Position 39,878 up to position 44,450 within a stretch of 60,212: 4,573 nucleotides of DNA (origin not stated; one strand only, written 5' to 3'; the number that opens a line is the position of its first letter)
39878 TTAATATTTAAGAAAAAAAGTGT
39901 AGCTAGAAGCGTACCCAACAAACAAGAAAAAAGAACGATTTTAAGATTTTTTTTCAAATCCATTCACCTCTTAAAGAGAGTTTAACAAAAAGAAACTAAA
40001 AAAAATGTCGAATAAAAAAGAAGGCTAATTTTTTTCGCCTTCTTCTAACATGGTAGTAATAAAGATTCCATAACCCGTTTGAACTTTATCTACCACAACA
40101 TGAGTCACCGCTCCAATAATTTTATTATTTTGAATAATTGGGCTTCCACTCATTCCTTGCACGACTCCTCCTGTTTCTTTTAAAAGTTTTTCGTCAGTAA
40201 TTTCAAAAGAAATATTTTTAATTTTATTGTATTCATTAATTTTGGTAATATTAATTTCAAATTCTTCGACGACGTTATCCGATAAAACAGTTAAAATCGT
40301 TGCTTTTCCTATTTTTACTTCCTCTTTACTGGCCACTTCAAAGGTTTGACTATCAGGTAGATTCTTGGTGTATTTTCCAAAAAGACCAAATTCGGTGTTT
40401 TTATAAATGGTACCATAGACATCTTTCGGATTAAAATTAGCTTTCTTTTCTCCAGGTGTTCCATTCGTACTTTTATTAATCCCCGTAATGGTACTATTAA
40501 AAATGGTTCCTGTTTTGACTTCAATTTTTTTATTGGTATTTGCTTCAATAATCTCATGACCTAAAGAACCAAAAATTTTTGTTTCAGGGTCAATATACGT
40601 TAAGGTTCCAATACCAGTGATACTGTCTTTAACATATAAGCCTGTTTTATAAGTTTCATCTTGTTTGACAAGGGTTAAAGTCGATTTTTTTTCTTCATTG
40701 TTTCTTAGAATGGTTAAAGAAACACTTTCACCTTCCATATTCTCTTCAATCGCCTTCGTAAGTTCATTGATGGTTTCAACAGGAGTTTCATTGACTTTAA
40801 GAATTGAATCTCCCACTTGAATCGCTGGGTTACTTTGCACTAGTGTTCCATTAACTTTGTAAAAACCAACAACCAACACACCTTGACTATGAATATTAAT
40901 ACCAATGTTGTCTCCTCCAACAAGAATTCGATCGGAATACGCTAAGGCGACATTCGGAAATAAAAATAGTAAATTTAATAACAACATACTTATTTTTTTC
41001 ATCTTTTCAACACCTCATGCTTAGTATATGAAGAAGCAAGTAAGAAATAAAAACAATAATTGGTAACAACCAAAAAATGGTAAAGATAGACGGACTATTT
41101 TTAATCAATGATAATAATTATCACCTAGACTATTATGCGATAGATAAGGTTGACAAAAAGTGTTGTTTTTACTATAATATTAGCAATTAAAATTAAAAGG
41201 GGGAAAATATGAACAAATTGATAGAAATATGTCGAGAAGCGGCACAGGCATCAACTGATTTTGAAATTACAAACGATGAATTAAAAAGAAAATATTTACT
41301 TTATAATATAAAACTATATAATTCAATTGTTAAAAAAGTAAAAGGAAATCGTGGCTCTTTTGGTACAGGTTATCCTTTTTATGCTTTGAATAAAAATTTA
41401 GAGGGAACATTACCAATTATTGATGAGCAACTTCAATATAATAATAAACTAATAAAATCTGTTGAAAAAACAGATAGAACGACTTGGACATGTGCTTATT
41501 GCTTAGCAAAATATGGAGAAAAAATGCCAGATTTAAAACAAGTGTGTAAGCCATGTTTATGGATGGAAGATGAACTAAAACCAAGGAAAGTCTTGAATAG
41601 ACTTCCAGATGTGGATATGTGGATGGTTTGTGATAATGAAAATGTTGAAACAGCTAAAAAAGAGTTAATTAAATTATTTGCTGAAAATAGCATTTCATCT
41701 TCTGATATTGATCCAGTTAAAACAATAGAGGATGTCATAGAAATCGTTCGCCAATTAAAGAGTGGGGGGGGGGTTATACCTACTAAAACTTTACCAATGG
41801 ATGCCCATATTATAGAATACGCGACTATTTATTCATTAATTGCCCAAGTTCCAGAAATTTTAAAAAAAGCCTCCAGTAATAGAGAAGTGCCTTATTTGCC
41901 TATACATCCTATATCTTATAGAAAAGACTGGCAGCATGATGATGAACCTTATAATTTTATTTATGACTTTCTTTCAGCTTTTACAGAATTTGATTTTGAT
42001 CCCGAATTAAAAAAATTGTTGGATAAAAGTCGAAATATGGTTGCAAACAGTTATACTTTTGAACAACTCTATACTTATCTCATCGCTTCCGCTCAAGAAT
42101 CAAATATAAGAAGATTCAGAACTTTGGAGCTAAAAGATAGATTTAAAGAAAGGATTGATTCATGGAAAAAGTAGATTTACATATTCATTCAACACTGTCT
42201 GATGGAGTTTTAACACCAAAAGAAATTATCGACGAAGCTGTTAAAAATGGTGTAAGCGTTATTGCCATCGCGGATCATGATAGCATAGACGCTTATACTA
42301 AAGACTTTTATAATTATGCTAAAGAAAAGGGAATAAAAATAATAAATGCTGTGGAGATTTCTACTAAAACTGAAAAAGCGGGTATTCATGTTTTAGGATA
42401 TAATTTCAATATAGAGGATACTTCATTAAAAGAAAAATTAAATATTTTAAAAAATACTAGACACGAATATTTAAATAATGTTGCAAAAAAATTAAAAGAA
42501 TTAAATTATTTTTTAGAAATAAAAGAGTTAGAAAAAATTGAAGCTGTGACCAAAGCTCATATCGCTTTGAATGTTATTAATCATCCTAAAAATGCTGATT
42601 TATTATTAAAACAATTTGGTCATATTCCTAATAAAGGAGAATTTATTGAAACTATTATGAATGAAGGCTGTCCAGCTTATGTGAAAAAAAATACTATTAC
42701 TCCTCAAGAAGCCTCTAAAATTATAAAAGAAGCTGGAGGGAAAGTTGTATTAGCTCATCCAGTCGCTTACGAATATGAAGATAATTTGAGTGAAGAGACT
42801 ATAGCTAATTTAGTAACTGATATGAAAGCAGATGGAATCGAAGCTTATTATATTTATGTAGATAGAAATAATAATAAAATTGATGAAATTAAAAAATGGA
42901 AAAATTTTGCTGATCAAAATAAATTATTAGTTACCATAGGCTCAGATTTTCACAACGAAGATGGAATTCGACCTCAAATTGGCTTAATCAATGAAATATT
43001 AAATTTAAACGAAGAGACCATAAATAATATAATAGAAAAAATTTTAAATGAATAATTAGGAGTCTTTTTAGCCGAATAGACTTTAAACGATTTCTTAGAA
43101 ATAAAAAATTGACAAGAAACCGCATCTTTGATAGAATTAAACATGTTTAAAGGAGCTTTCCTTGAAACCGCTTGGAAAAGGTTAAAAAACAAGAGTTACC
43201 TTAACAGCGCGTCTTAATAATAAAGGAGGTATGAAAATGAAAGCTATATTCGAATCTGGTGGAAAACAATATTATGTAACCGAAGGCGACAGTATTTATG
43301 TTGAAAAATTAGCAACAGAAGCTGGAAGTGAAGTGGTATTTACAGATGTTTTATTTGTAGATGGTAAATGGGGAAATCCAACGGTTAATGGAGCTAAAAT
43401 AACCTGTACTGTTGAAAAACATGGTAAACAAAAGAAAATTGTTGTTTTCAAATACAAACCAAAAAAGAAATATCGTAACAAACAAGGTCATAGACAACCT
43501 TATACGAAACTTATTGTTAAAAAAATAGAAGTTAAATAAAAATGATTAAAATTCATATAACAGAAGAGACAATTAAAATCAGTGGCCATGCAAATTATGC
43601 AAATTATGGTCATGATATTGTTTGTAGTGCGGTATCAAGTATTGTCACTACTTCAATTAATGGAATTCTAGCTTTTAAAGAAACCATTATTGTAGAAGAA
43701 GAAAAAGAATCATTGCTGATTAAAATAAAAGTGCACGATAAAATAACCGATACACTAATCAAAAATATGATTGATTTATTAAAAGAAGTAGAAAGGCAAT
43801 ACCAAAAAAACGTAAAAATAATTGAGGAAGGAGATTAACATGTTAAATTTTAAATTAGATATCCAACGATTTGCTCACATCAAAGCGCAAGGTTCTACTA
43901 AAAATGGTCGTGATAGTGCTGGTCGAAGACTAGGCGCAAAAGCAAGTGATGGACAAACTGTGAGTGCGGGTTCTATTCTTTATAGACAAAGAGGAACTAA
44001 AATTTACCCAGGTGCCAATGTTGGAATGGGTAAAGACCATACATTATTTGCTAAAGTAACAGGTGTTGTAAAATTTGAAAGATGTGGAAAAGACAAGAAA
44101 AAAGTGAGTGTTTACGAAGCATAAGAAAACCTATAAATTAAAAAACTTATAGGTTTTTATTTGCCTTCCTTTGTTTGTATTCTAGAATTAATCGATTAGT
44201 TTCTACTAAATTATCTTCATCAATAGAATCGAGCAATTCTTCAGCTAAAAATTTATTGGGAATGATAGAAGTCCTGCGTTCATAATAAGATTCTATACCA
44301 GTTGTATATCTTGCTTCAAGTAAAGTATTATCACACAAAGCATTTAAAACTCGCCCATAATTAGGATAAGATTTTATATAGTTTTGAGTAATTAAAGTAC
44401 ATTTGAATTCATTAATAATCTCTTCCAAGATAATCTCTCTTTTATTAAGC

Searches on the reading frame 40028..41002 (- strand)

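Call 3: search_protein_families(library=pfam, proteins=[window:40028-41002:-], max_evalue=1)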
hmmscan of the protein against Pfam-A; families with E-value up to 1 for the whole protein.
window:40028-41002:- (325 aa): 6 families
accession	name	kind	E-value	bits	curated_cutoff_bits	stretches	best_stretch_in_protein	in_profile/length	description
PF05580.18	Peptidase_S55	-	5.8e-74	249.1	25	1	117-319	2-210/210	SpoIVB peptidase S55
PF13180.12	PDZ_2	-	9e-09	35.9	27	1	56-111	21-80/80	PDZ domain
PF00595.29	PDZ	-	1.8e-05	25.4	23.2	1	44-99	28-81/81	PDZ domain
PF17820.7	PDZ_6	-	2.8e-05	24.2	27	1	61-100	16-54/54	PDZ domain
PF14685.13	PDZ_Tricorn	-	0.0063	16.9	25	1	60-106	39-84/88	Tricorn protease PDZ domain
PF17816.7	PDZ_4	-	0.18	12.6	23.1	1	56-88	26-59/114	PDZ domain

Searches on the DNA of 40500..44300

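Call 71: search_rna_families(source=window, start=40500, end=44300, threshold=evalue, max_evalue=0.01)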
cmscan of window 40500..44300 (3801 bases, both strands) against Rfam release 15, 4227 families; matches with E-value up to 0.01: 1.
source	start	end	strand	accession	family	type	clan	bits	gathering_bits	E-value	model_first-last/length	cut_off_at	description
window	43156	43224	+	RF00559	L21_leader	Cis-reg; leader;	-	35.9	36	8.9e-05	1-77/77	no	Ribosomal protein L21 leader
